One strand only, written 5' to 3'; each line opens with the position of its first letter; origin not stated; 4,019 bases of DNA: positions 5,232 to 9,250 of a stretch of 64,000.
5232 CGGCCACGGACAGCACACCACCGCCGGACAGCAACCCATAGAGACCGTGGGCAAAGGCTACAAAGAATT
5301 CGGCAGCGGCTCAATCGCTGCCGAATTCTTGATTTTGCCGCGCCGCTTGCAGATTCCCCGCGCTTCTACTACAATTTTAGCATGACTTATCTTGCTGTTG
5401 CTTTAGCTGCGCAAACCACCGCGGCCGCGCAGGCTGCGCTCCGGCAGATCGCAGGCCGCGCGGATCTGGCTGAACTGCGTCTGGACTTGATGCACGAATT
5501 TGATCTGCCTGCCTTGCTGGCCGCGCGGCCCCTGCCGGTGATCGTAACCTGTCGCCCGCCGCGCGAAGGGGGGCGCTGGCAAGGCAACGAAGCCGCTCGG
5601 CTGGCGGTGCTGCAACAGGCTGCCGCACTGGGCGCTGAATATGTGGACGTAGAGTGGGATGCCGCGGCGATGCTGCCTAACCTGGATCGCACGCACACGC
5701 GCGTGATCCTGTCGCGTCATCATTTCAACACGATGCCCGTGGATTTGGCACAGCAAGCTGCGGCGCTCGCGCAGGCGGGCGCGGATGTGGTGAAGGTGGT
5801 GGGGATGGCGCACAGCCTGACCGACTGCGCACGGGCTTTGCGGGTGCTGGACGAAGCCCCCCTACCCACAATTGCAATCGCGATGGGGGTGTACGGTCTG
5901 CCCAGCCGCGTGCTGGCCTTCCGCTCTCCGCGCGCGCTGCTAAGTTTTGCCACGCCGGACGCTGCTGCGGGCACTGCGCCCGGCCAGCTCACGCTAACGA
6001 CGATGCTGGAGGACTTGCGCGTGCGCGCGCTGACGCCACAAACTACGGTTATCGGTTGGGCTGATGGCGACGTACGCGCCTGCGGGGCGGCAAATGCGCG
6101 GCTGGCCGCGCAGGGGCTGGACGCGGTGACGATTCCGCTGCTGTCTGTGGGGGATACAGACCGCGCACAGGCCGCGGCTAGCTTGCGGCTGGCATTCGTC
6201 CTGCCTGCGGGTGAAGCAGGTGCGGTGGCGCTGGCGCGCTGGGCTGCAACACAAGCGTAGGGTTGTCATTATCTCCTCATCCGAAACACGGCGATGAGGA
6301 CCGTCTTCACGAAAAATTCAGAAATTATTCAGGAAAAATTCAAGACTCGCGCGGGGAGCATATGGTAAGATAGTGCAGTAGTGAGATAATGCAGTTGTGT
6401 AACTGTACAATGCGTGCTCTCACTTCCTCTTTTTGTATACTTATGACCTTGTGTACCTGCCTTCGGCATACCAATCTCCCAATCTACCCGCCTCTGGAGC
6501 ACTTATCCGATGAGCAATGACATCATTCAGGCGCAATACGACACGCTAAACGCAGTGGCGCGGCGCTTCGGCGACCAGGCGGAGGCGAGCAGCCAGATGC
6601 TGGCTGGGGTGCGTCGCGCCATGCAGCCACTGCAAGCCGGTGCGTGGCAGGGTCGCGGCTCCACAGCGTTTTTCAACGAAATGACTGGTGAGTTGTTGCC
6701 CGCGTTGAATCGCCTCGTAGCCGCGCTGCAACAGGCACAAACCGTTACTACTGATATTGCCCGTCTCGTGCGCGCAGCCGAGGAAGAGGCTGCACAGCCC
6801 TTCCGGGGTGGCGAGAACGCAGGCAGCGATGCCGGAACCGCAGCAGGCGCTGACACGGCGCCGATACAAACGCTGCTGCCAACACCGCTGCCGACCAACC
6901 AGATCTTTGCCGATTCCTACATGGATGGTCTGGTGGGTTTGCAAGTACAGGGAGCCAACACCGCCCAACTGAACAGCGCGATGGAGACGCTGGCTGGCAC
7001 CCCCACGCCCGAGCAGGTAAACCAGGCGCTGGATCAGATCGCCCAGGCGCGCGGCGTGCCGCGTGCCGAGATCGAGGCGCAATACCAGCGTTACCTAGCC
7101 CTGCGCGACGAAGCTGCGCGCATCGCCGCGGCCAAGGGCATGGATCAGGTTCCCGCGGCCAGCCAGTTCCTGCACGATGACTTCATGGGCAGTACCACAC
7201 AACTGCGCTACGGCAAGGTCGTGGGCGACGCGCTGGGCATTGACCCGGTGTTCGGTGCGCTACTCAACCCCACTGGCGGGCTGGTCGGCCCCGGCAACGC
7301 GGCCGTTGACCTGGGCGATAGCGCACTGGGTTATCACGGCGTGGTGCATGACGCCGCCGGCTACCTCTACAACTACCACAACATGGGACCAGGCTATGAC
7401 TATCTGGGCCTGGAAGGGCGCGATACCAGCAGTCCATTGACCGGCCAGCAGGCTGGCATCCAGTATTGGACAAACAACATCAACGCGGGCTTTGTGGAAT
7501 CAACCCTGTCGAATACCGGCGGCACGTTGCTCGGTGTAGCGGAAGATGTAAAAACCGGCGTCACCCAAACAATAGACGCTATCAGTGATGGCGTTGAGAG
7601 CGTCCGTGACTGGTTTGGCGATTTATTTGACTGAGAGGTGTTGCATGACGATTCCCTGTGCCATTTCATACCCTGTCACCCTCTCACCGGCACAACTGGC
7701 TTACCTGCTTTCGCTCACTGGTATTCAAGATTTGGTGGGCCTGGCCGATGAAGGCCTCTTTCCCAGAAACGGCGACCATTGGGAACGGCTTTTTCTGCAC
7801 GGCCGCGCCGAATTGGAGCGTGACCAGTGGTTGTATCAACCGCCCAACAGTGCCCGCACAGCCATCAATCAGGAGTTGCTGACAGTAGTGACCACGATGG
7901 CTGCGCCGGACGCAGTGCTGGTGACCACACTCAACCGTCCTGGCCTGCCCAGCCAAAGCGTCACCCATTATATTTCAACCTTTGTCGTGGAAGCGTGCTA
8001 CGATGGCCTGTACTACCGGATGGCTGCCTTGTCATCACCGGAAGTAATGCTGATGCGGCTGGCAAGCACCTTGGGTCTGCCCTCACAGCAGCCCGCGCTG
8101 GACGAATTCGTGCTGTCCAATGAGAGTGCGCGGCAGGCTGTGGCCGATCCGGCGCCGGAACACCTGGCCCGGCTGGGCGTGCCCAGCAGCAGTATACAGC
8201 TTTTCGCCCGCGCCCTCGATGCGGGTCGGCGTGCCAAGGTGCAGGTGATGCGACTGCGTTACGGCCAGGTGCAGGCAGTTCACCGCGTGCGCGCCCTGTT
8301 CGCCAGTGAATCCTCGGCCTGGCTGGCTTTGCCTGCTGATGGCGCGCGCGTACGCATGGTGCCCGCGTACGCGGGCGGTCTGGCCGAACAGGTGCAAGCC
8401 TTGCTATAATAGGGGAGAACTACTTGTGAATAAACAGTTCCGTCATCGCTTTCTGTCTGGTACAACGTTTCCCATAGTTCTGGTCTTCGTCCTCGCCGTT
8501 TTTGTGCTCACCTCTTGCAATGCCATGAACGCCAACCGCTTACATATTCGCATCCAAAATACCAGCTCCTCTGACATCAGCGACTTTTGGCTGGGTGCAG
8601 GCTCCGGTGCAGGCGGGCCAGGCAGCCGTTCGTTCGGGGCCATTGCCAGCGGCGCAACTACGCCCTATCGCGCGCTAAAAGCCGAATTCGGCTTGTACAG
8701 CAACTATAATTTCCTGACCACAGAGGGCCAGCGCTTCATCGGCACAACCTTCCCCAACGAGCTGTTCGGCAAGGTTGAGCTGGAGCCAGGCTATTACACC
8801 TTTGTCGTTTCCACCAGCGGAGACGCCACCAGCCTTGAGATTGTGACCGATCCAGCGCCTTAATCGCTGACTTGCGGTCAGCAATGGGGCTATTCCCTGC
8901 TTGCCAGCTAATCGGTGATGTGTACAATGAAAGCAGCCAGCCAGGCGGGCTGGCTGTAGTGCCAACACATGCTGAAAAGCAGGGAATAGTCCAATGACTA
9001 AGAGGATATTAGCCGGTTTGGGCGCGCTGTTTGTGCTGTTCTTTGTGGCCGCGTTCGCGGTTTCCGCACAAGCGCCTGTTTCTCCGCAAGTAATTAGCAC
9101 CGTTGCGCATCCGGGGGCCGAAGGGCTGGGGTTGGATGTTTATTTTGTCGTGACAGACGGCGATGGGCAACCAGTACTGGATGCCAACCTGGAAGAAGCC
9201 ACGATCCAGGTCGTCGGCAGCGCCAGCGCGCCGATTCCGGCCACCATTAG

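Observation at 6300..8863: WXG100-fused polymorphic-toxin-like gene with candidate immunity gene and lipoprotein, preceded by an AT-richer repeat-bearing control region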

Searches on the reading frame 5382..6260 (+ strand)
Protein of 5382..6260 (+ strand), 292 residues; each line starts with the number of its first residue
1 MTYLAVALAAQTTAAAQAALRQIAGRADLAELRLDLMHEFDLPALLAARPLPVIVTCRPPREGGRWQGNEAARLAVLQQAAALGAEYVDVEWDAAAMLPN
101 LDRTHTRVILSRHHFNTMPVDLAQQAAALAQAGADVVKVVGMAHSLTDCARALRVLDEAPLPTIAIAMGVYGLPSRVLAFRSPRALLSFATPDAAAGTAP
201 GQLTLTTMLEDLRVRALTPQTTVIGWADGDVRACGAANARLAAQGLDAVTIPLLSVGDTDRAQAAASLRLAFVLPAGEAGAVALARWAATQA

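Call 4: search_protein_families(library=pfam, proteins=[window:5382-6260:+], max_evalue=1)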
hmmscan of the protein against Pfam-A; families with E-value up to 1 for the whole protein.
window:5382-6260:+ (292 aa): 1 family
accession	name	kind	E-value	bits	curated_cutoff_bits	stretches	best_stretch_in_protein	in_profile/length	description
PF01487.21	DHquinase_I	-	1.5e-39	136.9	22.2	1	6-209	2-227/230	Type I 3-dehydroquinase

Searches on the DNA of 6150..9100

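Call 73: search_rna_families(source=window, start=6150, end=9100, threshold=evalue, max_evalue=1)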
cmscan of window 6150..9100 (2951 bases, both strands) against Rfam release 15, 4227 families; matches with E-value up to 1: 0.
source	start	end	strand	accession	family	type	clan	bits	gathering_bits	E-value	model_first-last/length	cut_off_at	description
